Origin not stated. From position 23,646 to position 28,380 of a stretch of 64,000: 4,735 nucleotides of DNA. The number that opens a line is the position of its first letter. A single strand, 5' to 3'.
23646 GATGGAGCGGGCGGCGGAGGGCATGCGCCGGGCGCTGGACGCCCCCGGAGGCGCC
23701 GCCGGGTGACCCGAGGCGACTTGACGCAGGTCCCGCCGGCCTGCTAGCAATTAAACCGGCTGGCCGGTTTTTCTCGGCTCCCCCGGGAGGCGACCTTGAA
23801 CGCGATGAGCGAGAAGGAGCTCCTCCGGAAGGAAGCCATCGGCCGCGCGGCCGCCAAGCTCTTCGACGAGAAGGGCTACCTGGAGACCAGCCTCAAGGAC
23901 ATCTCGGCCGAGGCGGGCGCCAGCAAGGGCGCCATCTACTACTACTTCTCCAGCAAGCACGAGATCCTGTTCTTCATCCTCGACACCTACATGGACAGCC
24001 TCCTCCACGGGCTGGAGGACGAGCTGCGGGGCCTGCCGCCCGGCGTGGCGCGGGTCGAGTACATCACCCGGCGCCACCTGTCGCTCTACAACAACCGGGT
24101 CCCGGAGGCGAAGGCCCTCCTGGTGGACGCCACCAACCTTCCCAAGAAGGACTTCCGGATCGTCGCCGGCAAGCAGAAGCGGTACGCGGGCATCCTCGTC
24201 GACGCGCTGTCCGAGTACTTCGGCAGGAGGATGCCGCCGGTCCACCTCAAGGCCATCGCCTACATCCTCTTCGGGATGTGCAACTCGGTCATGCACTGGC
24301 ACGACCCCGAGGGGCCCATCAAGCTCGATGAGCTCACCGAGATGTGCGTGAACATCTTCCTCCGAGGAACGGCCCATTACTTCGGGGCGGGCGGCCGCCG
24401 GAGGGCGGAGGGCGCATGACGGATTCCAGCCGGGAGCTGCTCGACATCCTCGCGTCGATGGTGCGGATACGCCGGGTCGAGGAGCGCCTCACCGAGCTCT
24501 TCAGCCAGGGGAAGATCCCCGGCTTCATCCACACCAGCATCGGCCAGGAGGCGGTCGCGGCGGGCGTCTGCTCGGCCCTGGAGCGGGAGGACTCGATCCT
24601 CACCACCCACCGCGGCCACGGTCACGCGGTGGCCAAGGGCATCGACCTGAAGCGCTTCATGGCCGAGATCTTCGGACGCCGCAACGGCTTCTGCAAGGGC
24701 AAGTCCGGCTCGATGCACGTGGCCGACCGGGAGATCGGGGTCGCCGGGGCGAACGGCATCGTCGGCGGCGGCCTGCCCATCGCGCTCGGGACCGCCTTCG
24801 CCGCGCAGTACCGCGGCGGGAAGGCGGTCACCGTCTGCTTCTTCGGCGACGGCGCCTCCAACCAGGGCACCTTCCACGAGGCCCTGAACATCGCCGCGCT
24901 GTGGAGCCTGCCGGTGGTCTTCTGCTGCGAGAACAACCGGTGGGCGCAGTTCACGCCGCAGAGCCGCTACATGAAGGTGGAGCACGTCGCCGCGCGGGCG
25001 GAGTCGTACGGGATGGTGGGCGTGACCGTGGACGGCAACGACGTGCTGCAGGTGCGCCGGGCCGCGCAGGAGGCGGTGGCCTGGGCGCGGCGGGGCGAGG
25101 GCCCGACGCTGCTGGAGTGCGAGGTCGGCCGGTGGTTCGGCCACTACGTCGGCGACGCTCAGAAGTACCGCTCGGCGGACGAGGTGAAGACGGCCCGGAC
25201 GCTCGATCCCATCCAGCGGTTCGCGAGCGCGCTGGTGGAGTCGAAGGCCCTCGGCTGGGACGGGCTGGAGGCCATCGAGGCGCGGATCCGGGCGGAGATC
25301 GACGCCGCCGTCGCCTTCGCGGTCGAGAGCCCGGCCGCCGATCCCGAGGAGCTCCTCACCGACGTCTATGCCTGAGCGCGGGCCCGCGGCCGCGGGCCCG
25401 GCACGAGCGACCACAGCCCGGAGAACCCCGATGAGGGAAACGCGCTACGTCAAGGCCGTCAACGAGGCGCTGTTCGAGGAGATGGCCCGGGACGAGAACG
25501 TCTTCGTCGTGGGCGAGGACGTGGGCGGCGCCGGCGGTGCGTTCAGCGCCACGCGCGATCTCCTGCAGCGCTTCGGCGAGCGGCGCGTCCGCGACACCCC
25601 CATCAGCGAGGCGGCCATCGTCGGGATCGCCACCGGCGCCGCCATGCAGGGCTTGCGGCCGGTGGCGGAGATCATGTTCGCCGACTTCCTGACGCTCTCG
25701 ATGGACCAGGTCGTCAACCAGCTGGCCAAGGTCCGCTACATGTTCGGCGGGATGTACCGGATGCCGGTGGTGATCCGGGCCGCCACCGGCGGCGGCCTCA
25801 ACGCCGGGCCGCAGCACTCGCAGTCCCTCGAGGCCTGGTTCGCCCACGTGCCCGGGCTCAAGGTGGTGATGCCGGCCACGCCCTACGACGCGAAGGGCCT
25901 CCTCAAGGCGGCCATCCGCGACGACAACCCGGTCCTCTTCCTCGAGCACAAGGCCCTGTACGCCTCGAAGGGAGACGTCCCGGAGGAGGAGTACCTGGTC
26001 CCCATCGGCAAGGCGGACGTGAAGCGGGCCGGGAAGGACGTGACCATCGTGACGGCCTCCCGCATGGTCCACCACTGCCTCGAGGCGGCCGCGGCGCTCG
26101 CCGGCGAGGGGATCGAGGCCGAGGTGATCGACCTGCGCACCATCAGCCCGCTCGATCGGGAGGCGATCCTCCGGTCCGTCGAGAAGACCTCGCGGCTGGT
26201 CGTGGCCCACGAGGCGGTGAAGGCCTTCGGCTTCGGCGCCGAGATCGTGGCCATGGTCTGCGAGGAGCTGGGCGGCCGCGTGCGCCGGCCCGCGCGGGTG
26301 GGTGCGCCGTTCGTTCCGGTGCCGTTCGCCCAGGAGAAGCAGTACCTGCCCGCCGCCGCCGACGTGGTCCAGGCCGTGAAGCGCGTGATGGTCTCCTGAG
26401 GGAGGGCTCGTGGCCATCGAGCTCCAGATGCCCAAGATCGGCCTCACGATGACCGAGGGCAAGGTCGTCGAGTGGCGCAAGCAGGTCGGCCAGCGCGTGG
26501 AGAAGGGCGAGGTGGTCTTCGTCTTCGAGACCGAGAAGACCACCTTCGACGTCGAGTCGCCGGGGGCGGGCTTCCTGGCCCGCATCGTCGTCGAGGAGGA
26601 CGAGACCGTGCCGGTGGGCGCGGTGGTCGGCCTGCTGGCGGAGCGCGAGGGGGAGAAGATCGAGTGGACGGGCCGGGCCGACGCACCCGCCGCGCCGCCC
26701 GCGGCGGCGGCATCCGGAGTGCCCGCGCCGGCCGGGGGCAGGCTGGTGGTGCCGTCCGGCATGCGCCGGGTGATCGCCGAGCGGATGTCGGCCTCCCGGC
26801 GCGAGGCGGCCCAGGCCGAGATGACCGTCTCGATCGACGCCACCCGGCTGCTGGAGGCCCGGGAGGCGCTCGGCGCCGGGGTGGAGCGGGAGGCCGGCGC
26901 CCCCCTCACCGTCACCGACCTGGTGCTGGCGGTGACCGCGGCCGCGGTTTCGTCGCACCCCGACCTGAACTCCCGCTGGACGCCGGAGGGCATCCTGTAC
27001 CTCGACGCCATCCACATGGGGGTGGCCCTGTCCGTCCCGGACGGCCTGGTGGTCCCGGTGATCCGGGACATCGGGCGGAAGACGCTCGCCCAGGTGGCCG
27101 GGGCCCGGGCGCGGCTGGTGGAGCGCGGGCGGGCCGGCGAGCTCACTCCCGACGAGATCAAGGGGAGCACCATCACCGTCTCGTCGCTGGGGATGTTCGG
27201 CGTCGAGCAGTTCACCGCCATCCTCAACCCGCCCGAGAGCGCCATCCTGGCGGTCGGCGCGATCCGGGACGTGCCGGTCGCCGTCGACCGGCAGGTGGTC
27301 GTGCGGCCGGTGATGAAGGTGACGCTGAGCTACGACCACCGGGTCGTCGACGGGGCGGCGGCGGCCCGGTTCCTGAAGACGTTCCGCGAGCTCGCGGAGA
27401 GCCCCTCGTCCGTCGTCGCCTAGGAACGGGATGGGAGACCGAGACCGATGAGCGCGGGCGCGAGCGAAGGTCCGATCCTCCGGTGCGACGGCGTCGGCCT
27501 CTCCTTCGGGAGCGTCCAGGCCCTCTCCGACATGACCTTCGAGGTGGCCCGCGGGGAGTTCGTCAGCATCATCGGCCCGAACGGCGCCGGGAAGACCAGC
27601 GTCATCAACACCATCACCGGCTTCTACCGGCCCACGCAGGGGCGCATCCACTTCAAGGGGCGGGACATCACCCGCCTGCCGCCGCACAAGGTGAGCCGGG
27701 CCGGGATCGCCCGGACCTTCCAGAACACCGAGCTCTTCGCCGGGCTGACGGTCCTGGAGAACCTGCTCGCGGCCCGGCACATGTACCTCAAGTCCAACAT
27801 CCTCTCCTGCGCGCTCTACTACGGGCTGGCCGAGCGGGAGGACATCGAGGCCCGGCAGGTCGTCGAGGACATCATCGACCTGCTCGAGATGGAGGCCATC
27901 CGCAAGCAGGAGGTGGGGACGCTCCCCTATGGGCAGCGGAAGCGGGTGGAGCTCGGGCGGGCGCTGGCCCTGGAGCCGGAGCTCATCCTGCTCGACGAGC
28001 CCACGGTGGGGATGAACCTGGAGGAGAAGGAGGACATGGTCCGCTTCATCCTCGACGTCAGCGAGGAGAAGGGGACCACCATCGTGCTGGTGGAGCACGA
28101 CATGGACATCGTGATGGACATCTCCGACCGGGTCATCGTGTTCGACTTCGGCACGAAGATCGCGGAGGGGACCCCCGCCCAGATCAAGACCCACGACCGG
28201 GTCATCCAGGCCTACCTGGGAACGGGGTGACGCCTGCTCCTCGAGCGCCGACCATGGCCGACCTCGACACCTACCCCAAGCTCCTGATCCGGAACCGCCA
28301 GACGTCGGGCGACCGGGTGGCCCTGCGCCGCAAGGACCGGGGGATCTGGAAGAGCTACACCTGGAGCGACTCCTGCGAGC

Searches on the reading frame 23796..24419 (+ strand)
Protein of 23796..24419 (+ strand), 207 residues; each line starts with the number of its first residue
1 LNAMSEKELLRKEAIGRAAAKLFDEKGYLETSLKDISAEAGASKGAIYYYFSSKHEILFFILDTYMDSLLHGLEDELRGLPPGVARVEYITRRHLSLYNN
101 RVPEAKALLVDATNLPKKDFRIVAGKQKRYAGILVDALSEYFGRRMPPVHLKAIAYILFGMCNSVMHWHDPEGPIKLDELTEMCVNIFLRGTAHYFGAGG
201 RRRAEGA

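Call 7: search_protein_families(library=pfam, proteins=[window:23796-24419:+], max_evalue=0.01)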
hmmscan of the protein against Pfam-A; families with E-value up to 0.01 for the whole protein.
window:23796-24419:+ (207 aa): 2 families
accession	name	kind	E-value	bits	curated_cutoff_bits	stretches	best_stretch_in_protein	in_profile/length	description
PF00440.29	TetR_N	-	2e-15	56.7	24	1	17-58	3-44/47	Bacterial regulatory proteins, tetR family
PF17932.6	TetR_C_24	-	1.3e-13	51.6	26.4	1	83-191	4-113/114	Tetracyclin repressor-like, C-terminal domain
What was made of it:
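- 23796..24419 (+): TetR-family regulator, first gene of the co-directional row. Pfam TetR_N and TetR_C_24 (call 7).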

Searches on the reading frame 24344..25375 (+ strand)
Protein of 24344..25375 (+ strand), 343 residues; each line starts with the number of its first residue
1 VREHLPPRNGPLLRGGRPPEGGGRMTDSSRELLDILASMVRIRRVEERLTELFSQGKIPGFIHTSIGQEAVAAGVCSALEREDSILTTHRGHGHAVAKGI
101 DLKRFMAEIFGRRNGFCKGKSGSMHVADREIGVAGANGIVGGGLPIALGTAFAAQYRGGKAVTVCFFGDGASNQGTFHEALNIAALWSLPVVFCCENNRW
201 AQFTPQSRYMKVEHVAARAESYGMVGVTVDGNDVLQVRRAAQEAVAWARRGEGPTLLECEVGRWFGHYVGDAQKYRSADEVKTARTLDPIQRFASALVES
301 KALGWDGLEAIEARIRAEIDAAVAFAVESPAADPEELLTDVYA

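Call 7: search_protein_families(library=pfam, proteins=[window:24344-25375:+], max_evalue=0.01)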
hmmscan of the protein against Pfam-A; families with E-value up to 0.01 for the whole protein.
window:24344-25375:+ (343 aa): 4 families
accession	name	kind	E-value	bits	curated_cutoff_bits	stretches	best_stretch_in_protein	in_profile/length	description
PF00676.26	E1_dh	-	1.9e-87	293.5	22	1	38-334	2-299/300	Dehydrogenase E1 component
PF02775.26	TPP_enzyme_C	-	1.3e-08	35.2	21.9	1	134-259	24-151/151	Thiamine pyrophosphate enzyme, C-terminal TPP binding domain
PF00456.26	Transketolase_N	-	0.00063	19.3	22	1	161-260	145-242/334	Transketolase, thiamine diphosphate binding domain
PF13292.11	DXP_synthase_N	-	0.0025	17.6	21.2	1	143-198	116-171/274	1-deoxy-D-xylulose-5-phosphate synthase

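Call 8: search_protein_families(library=ncbifam, proteins=[window:24344-25375:+], max_evalue=0.01)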
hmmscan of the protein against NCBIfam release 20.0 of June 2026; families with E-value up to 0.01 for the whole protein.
window:24344-25375:+ (343 aa): 11 families
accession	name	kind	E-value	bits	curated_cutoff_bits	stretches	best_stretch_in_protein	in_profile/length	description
TIGR03182.1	PDH_E1_alph_y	equivalog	7.7e-111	370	393.85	1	31-343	3-315/315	pyruvate dehydrogenase (acetyl-transferring) E1 component subunit alpha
TIGR03181.1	PDH_E1_alph_x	equivalog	3.7e-75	252.9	411.35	1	27-343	21-328/341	pyruvate dehydrogenase (acetyl-transferring) E1 component subunit alpha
NF004559.0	PRK05899.2-5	equivalog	5.2e-16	58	488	1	133-246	121-235/627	transketolase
NF004556.0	PRK05899.2-2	equivalog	7e-07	27.9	575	1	125-247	112-234/639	transketolase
NF005364.0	PRK06882.1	equivalog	7.9e-06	24.5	1083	1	134-238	417-527/574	acetolactate synthase 3 large subunit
TIGR00232.1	tktlase_bact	equivalog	4.7e-05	21.9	682.25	1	136-260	108-240/654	transketolase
NF005485.1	PRK07092.1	equivalog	5.5e-05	22.1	493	1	134-218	392-471/523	benzoylformate decarboxylase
NF005936.0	PRK07979.1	equivalog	0.00049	18.6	1080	1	134-237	417-526/574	acetolactate synthase 3 large subunit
TIGR00204.1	dxs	equivalog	0.00091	17.8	465.95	1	144-185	117-158/616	1-deoxy-D-xylulose-5-phosphate synthase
TIGR00118.1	acolac_lg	equivalog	0.0018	16.8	538.35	1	134-245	406-522/557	biosynthetic-type acetolactate synthase large subunit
NF006525.0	PRK08979.1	equivalog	0.002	16.6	1084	1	134-238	417-527/572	acetolactate synthase 3 large subunit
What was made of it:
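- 24344..27423 (+): E1alpha (24344 or 24416-25375), E1beta (25368-26399) and E2 (26410-27423) of a PDH-like 2-oxoacid dehydrogenase complex. Clade-specific pathway genes. NCBIfam PDH_E1_alph_y scores 370 bits against a cut-off of 394 (call 8).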

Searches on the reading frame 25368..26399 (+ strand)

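Call 7: search_protein_families(library=pfam, proteins=[window:25368-26399:+], max_evalue=0.01)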
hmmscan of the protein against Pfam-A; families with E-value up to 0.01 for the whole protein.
window:25368-26399:+ (343 aa): 2 families
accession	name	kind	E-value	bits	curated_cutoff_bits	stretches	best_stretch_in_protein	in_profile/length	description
PF02779.29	Transket_pyr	-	8.8e-48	162.7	27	1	26-199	4-173/174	Transketolase, pyrimidine binding domain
PF02780.25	Transketolase_C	-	4.3e-37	127.2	25.9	1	214-332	1-123/124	Transketolase, C-terminal domain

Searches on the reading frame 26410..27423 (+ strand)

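Call 7: search_protein_families(library=pfam, proteins=[window:26410-27423:+], max_evalue=0.01)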
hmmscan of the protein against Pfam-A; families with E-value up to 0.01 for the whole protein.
window:26410-27423:+ (337 aa): 2 families
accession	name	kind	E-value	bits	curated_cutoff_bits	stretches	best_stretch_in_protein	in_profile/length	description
PF00198.28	2-oxoacid_dh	-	1.5e-75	254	23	1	116-335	10-230/232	2-oxoacid dehydrogenases acyltransferase (catalytic domain)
PF00364.28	Biotin_lipoyl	-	3.3e-15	56.1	22.1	1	4-73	2-70/73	Biotin-requiring enzyme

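Call 8: search_protein_families(library=ncbifam, proteins=[window:26410-27423:+], max_evalue=0.01)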
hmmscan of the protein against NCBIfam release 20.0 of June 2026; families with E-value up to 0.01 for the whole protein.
window:26410-27423:+ (337 aa): 19 families
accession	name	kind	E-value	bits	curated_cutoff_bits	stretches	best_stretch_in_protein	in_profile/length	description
TIGR01349.1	PDHac_trf_mito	equivalog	1.4e-78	265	445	2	111-335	210-435/437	pyruvate dehydrogenase complex dihydrolipoamide acetyltransferase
NF008814.0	PRK11854.1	equivalog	1.2e-62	212.3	722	2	118-329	415-629/637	pyruvate dehydrogenase complex dihydrolipoyllysine-residue acetyltransferase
TIGR01347.1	sucB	equivalog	3.1e-62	211.1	378.65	2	116-335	181-400/404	dihydrolipoyllysine-residue succinyltransferase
NF004309.0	PRK05704.1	equivalog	1.5e-61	209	449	2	114-335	183-404/408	2-oxoglutarate dehydrogenase complex dihydrolipoyllysine-residue succinyltransferase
TIGR02927.1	SucB_Actino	equivalog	6.1e-59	200.3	423.45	2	90-328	320-567/579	2-oxoglutarate dehydrogenase, E2 component, dihydrolipoamide succinyltransferase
TIGR01348.1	PDHac_trf_long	equivalog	7.7e-55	186.5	552.1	2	142-332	389-582/587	dihydrolipoyllysine-residue acetyltransferase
NF011416.0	PRK14843.1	equivalog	2.1e-45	155.1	429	1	116-335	124-345/347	dihydrolipoamide acetyltransferase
NF008815.0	PRK11857.1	equivalog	4.7e-34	118.2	378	1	90-333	61-303/308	dihydrolipoamide acetyltransferase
NF011457.0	PRK14875.1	equivalog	3.8e-24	85.4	307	1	2-104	3-82/372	acetoin dehydrogenase dihydrolipoyllysine-residue acetyltransferase subunit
NF008907.0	PRK12270.1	equivalog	7.1e-22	77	878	1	109-328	127-360/1241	multifunctional oxoglutarate decarboxylase/oxoglutarate dehydrogenase thiamine pyrophosphate-binding subunit/dihydrolipoyllysine-residue suc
NF008854.0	PRK11892.1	equivalog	2.5e-15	56.1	454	1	1-102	1-102/464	pyruvate dehydrogenase complex E1 component subunit beta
NF006761.0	PRK09282.1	domain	1.2e-05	24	402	1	15-73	528-586/591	pyruvate carboxylase subunit B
TIGR01108.1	oadA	equivalog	2.1e-05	23.2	756.5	1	16-72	525-581/582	sodium-extruding oxaloacetate decarboxylase subunit alpha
NF005457.0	PRK07051.1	equivalog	9.8e-05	22.5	87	1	24-73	26-75/80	acetyl-CoA carboxylase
NF010643.0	PRK14040.1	subfamily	0.0004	19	892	1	17-73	535-591/595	oxaloacetate decarboxylase subunit alpha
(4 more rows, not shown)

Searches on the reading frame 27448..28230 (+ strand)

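Call 7: search_protein_families(library=pfam, proteins=[window:27448-28230:+], max_evalue=0.01)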
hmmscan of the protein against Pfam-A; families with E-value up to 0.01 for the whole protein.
window:27448-28230:+ (260 aa): 8 families
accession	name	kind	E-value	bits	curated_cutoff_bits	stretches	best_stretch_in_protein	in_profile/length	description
PF00005.33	ABC_tran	-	3.2e-34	118.9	25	1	26-186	1-136/137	ABC transporter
PF12399.14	BCA_ABC_TP_C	-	2.8e-10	40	25.5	1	237-259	2-24/27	Branched-chain amino acid ATP-binding cassette transporter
PF13304.12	AAA_21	-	9.2e-05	23.1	27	0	39-56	2-19/304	AAA domain, putative AbiEii toxin, Type IV TA system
PF02463.25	SMC_N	-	0.00067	19.6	40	1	36-77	24-64/220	RecF/RecN/SMC N terminal domain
PF13476.12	AAA_23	-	0.00098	20.2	27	1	30-57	14-40/201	AAA domain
PF13191.12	AAA_16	-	0.0025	18.8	32.6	1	32-100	18-82/167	AAA ATPase domain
PF13401.12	AAA_22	-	0.0036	18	27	0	37-215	6-121/130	AAA domain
PF01926.29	MMR_HSR1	-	0.0053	17.3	21.9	0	39-75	2-37/113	50S ribosome-binding GTPase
